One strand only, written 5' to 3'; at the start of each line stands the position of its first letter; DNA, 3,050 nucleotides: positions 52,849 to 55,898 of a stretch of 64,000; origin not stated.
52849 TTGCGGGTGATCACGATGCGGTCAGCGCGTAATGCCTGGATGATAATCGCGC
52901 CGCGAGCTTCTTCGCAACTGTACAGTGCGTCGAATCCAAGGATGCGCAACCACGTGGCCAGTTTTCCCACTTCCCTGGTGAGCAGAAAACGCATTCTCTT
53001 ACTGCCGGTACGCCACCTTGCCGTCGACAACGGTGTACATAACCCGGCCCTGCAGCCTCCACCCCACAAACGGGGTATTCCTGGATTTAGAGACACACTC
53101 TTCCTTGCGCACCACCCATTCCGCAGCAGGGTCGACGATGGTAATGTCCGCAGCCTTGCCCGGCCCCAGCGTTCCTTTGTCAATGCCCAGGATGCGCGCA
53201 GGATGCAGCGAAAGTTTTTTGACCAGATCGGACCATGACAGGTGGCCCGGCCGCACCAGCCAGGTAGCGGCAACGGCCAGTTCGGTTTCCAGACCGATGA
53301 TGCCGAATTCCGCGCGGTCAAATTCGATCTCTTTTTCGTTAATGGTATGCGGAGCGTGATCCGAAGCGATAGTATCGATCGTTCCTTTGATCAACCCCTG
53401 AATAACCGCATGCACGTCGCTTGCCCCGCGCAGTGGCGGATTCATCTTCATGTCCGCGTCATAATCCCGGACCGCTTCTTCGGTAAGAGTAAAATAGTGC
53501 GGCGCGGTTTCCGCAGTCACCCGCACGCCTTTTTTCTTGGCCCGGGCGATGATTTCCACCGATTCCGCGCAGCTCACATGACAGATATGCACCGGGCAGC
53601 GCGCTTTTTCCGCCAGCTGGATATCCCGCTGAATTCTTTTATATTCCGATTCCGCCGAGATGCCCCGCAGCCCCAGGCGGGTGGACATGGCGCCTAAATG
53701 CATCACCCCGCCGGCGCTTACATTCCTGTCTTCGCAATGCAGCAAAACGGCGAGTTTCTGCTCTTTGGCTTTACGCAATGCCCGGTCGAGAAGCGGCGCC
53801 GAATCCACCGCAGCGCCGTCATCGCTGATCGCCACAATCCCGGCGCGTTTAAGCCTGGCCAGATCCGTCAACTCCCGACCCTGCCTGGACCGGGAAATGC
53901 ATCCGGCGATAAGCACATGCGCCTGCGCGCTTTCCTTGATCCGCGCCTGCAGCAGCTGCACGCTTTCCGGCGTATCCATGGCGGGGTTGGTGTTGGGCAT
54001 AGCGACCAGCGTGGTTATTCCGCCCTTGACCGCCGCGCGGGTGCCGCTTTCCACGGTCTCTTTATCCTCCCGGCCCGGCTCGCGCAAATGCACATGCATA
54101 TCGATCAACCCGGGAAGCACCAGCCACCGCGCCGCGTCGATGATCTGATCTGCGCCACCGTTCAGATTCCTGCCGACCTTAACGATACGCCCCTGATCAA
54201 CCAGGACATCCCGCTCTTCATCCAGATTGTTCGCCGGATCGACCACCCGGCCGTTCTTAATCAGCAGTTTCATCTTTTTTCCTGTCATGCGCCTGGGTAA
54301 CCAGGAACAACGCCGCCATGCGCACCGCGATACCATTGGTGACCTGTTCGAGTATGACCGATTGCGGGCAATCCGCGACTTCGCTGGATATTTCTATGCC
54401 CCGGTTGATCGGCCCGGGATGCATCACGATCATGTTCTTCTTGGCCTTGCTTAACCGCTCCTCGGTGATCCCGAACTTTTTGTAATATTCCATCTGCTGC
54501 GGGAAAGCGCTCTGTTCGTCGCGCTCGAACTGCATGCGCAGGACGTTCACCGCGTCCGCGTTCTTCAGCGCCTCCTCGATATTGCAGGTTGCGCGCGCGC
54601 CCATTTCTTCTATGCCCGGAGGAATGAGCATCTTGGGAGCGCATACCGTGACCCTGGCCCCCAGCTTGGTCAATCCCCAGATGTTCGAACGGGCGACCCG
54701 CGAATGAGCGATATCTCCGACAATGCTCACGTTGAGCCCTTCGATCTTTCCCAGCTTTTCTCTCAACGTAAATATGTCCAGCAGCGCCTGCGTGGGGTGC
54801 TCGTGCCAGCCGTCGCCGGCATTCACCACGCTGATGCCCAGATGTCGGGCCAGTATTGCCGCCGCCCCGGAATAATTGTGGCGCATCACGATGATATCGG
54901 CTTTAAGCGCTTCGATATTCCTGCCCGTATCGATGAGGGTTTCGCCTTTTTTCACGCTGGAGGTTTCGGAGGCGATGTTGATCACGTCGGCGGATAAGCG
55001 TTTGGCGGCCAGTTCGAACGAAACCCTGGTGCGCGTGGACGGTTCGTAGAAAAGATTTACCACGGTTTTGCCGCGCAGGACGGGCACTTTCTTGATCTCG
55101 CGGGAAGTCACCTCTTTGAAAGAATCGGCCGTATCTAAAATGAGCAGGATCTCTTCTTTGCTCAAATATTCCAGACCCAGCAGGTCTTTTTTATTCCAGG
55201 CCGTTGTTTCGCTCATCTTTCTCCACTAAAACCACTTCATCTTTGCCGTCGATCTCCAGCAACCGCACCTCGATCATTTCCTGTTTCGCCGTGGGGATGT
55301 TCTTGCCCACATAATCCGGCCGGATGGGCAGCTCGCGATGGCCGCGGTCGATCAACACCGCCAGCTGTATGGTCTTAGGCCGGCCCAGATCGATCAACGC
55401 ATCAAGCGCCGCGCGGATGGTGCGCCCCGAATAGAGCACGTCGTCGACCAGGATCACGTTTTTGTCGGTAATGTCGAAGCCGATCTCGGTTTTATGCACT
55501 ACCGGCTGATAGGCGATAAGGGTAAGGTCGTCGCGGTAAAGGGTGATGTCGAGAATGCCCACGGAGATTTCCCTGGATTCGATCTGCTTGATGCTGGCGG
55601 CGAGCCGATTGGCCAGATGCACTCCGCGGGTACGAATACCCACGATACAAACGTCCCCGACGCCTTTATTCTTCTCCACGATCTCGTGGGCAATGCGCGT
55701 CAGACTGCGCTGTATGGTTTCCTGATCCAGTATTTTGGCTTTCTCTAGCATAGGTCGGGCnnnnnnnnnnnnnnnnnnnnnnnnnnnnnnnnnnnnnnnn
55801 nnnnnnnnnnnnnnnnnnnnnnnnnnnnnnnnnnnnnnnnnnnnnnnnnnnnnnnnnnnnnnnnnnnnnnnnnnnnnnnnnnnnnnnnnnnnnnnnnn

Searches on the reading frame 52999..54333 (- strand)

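Call 78: search_protein_families(library=pfam, proteins=[window:52999-54333:-], max_evalue=0.001)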
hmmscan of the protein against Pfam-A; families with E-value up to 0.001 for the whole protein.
window:52999-54333:- (444 aa): 4 families
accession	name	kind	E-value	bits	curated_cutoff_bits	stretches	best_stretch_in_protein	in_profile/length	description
PF01979.26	Amidohydro_1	-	5.4e-34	118.4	25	1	71-440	1-344/345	Amidohydrolase family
PF12890.13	DHOase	-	3.4e-15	56.8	21.2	1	71-258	3-142/142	Dihydro-orotase-like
PF07969.17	Amidohydro_3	-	5.9e-14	52.8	29.7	1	362-442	404-472/472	Amidohydrolase family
PF01026.27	TatD_DNase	-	5.4e-05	23.1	27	0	77-202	1-131/253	TatD related DNase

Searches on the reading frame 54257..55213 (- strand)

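Call 78: search_protein_families(library=pfam, proteins=[window:54257-55213:-], max_evalue=0.001)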
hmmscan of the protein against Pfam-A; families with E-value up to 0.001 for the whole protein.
window:54257-55213:- (318 aa): 2 families
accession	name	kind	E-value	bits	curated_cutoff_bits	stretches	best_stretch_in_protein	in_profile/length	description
PF02729.26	OTCace_N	-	2.2e-46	158.1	29.9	1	9-152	1-148/148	Aspartate/ornithine carbamoyltransferase, carbamoyl-P binding domain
PF00185.30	OTCace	-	2.7e-29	102.7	29.4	1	158-304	1-156/157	Aspartate/ornithine carbamoyltransferase, Asp/Orn binding domain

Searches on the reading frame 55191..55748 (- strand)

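Call 78: search_protein_families(library=pfam, proteins=[window:55191-55748:-], max_evalue=0.001)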
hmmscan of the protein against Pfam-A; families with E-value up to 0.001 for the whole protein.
window:55191-55748:- (185 aa): 3 families
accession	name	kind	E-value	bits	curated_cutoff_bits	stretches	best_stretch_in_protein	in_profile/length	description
PF00156.33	Pribosyltran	-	3.3e-24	85.4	26.3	1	6-162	5-154/158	Phosphoribosyl transferase domain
PF14681.12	UPRTase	-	2.4e-06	27.6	27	1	32-133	67-159/206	Uracil phosphoribosyltransferase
PF24390.1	PRTase-CE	-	0.0004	20.8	27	1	6-123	28-133/253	PRTase-CE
